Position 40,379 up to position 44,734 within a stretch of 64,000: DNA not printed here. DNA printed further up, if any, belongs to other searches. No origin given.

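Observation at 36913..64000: Three beta-tubulin paralogs within 27 kb, homogenised exactly from initiator to poly(A) signal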

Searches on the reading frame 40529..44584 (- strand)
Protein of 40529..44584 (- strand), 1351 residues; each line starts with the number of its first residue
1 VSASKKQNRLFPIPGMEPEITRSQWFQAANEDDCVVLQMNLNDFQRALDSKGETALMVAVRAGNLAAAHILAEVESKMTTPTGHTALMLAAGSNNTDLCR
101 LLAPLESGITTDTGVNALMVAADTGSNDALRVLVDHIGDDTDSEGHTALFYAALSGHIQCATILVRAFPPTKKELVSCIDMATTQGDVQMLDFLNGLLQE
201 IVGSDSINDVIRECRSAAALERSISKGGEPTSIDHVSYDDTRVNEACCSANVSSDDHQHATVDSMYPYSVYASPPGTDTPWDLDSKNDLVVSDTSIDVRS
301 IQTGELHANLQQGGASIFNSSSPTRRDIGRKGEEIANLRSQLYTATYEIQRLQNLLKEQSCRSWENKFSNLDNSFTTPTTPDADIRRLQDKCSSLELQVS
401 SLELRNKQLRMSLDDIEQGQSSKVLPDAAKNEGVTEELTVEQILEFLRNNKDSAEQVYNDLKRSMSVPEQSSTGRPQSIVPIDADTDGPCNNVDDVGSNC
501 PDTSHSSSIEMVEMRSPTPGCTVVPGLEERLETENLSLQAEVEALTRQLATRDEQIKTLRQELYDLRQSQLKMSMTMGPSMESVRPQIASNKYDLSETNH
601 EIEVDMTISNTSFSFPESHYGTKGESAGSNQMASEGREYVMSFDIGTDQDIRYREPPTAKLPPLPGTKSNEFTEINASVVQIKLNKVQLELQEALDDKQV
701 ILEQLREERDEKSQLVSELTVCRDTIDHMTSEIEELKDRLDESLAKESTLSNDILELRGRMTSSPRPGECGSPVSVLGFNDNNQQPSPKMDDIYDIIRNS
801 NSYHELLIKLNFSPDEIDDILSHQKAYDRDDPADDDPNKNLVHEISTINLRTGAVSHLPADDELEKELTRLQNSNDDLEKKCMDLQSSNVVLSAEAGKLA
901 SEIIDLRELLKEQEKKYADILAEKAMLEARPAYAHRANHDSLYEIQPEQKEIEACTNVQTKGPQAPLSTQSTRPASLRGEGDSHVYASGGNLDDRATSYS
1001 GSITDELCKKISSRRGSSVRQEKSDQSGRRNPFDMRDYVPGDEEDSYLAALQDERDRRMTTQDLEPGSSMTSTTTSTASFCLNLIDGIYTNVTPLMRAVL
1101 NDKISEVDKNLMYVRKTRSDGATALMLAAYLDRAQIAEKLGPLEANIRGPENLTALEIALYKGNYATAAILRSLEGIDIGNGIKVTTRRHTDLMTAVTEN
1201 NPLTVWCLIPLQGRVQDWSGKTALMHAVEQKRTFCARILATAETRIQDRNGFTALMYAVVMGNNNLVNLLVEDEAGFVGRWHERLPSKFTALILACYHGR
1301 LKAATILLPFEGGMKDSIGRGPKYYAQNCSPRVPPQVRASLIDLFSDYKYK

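Call 11: search_protein_families(library=pfam, proteins=[window:40529-44584:-], max_evalue=0.01)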
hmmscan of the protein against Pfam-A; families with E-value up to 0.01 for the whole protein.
window:40529-44584:- (1351 aa): 8 families
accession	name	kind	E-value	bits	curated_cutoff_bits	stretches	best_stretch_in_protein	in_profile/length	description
PF12796.13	Ank_2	-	4.2e-46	155.9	27.3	5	1193-1274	1-83/90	Ankyrin repeats (3 copies)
PF00023.36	Ank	-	1.1e-21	76.2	21.1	0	1250-1272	1-23/33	Ankyrin repeat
PF13857.12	Ank_5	-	3.4e-19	69.2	27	1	1117-1159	12-56/56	Ankyrin repeats (many copies)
PF13606.12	Ank_3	-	3.2e-17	61.1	22.3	0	83-102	2-21/30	Ankyrin repeat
PF13637.12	Ank_4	-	5.3e-15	55.6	22.7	1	119-164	2-49/50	Ankyrin repeats (many copies)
PF06156.18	YabA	-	2.3e-05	25.4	30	0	711-763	2-54/103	Initiation control protein YabA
PF08614.16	ATG16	-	0.00019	22.1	33.7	0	860-928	96-164/200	Autophagy protein 16 (ATG16)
PF07888.16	CALCOCO1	-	0.0056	16.1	36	1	688-764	149-225/496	Calcium binding and coiled-coil domain (CALCOCO1) like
